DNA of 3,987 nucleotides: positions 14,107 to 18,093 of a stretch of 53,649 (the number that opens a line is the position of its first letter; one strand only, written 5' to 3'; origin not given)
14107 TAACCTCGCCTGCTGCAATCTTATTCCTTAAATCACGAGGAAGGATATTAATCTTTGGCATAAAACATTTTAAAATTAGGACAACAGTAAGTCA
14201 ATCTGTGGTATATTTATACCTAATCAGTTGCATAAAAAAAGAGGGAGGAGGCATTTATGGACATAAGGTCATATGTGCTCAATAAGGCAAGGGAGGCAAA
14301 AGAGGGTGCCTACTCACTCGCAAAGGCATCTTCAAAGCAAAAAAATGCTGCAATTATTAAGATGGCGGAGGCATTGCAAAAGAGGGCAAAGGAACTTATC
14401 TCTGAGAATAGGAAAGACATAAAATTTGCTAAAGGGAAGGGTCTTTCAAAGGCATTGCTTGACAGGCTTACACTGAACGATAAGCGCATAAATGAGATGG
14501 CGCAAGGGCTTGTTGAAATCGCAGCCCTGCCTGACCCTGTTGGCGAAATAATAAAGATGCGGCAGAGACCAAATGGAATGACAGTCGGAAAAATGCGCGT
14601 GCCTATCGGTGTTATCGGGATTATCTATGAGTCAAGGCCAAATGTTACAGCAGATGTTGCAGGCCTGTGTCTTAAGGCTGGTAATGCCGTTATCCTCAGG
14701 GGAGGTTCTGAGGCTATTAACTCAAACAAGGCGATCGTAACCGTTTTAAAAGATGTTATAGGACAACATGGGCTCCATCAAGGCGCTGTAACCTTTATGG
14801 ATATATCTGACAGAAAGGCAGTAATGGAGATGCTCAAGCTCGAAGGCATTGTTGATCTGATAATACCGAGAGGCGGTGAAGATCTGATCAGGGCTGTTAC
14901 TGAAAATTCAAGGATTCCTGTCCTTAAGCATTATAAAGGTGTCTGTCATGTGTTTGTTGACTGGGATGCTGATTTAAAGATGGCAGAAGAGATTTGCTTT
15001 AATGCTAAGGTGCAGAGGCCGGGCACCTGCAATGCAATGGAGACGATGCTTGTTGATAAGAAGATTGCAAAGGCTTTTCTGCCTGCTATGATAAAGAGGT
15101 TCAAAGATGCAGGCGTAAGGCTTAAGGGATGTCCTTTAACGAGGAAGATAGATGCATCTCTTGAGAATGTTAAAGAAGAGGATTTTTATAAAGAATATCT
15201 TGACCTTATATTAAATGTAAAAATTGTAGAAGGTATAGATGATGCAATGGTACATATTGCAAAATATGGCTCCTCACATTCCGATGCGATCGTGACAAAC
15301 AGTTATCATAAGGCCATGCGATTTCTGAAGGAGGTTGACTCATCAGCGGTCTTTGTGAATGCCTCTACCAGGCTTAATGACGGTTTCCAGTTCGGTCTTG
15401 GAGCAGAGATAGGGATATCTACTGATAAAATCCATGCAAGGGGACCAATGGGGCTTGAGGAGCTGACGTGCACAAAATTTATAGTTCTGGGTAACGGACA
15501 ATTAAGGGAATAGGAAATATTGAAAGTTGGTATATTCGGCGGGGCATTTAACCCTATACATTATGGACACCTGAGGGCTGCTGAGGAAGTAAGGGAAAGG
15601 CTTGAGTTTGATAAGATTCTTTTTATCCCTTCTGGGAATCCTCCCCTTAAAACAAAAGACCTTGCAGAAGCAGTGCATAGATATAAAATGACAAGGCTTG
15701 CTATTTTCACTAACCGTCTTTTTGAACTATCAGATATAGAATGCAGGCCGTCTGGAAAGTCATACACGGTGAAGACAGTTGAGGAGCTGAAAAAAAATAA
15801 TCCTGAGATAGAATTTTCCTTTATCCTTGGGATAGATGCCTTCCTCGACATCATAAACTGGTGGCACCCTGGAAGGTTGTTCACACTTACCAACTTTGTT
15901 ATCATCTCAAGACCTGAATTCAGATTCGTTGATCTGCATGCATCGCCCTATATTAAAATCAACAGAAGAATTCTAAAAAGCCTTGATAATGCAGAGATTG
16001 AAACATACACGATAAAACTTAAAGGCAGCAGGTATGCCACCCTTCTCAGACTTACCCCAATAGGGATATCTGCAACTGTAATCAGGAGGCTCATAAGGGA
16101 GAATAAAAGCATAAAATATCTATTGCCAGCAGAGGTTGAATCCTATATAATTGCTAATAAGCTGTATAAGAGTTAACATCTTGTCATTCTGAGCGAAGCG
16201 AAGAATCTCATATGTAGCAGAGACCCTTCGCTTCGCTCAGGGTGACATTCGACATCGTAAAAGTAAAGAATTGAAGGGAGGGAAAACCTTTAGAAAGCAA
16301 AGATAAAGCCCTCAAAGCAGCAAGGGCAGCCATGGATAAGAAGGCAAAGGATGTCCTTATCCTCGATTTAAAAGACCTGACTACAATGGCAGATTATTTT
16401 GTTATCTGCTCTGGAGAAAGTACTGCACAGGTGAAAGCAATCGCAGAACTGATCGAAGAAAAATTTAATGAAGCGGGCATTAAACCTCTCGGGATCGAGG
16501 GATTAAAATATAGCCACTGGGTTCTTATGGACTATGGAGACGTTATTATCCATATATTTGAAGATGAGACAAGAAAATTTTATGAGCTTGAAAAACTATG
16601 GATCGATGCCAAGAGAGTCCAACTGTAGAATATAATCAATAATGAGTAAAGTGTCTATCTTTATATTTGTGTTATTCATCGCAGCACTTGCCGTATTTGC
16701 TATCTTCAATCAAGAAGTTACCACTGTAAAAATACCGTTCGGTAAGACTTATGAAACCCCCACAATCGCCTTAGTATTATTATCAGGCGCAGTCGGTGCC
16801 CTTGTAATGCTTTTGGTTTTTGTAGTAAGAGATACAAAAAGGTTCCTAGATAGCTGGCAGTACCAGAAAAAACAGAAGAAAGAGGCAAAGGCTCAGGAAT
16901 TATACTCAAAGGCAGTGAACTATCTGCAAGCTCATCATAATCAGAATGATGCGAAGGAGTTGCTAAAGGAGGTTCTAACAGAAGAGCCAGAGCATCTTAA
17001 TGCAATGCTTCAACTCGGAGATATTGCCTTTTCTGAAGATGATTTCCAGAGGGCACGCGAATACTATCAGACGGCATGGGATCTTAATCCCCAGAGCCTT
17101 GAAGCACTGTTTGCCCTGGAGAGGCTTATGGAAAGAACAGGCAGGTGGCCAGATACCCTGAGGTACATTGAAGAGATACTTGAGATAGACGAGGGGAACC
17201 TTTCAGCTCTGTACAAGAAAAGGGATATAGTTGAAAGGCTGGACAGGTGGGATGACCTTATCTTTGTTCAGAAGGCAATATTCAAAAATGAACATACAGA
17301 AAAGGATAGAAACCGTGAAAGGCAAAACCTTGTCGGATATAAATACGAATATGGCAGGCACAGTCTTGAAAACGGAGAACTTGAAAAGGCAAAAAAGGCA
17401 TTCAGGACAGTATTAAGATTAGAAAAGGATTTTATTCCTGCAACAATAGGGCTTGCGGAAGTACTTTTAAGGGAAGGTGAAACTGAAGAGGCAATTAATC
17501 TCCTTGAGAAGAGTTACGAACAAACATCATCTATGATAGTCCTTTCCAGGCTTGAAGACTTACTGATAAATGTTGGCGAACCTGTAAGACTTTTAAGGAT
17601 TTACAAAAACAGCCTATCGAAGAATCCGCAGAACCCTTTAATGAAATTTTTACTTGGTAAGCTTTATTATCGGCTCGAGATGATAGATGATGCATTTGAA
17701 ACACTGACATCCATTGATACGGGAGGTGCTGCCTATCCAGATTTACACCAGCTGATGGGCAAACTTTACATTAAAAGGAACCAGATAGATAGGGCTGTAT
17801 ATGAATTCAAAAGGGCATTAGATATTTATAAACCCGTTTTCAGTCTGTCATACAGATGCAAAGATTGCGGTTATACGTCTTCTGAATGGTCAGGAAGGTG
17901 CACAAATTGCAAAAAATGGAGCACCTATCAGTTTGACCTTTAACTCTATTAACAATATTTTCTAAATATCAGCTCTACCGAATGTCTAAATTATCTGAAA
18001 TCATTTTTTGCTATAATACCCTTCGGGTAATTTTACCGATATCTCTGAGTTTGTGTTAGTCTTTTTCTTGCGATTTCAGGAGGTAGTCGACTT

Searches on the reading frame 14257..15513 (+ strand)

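Call 67: search_protein_families(library=pfam, proteins=[window:14257-15513:+], max_evalue=0.00001)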
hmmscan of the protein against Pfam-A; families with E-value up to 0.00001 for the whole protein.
window:14257-15513:+ (418 aa): 1 family
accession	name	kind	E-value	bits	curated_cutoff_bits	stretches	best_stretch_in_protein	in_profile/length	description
PF00171.27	Aldedh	-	9.3e-15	54.6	23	1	11-285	35-296/461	Aldehyde dehydrogenase family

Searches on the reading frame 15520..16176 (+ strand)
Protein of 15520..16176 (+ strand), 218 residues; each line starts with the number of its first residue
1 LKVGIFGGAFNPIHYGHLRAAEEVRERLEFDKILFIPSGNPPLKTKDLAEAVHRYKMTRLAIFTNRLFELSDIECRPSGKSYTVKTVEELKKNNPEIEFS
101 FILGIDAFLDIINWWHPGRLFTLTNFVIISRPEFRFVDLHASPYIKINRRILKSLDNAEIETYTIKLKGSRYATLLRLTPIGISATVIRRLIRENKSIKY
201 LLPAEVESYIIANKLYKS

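Call 67: search_protein_families(library=pfam, proteins=[window:15520-16176:+], max_evalue=0.00001)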
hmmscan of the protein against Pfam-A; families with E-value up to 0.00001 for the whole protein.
window:15520-16176:+ (218 aa): 2 families
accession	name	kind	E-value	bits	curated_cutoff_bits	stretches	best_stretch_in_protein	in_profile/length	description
PF01467.32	CTP_transf_like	-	2.5e-22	80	21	1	5-167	1-114/133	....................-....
PF05636.17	HIGH_NTase1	-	4.3e-06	26.7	27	0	10-40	10-40/402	HIGH Nucleotidyl Transferase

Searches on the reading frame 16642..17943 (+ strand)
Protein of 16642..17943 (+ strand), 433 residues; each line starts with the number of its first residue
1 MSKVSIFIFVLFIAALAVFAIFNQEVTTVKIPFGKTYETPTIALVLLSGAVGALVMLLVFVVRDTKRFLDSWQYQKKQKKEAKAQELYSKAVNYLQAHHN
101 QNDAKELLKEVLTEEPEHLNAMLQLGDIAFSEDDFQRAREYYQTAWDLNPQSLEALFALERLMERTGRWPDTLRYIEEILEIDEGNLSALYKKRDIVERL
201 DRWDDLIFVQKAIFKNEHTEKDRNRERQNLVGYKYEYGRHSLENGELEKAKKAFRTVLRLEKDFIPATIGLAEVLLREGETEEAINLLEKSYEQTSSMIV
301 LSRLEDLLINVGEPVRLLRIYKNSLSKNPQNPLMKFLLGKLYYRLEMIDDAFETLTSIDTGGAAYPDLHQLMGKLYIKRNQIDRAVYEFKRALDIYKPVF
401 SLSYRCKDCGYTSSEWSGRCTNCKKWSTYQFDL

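Call 67: search_protein_families(library=pfam, proteins=[window:16642-17943:+], max_evalue=0.00001)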
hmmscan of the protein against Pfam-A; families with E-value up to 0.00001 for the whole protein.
window:16642-17943:+ (433 aa): 19 families
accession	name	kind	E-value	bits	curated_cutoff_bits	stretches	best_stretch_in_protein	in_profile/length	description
PF14559.12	TPR_19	-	6.6e-27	94.1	25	1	242-290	2-50/68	Tetratricopeptide repeat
PF13428.12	TPR_14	-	4.8e-20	70.5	23.5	0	120-159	2-41/44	Tetratricopeptide repeat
PF07719.23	TPR_2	-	2.2e-17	62.1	27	0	121-151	3-33/34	Tetratricopeptide repeat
PF13432.12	TPR_16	-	6.7e-17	62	32.7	0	93-151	5-63/65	Tetratricopeptide repeat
PF23914.1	TPR_CcmH_CycH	-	5.3e-14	52.8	42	0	80-151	82-153/158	Cytochrome c-type biogenesis protein H TPR domain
PF13424.12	TPR_12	-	9.4e-13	48.6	30.1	0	93-145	18-71/77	Tetratricopeptide repeat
PF13176.12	TPR_7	-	1.5e-11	43.9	27.9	0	269-291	3-25/36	Tetratricopeptide repeat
PF12895.13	ANAPC3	-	6.9e-11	42.7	27.2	0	98-177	2-80/82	Anaphase-promoting complex, cyclosome, subunit 3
PF13181.12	TPR_8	-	1.6e-10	40.7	25.7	0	120-151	2-33/34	Tetratricopeptide repeat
PF09976.15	TPR_21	-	7.8e-10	39.2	25.5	0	239-331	84-179/193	Tetratricopeptide repeat-like domain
PF00515.34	TPR_1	-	1.2e-09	38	27.8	0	122-151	4-33/34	Tetratricopeptide repeat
PF13174.12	TPR_6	-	3.5e-09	37.1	26.3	0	121-152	2-33/33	Tetratricopeptide repeat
PF13414.12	TPR_11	-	4.3e-09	36.4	26.8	0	126-159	1-34/42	TPR repeat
PF25063.1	ARM_TT21_C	-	4.4e-08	33.7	35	0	92-152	103-162/209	Tetratricopeptide repeat protein 21 C-terminal ARM domain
PF25064.1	ARM_TT21_5th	-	1.2e-07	32.5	27.8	0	121-179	3-61/117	TT21 fifth ARM repeats domain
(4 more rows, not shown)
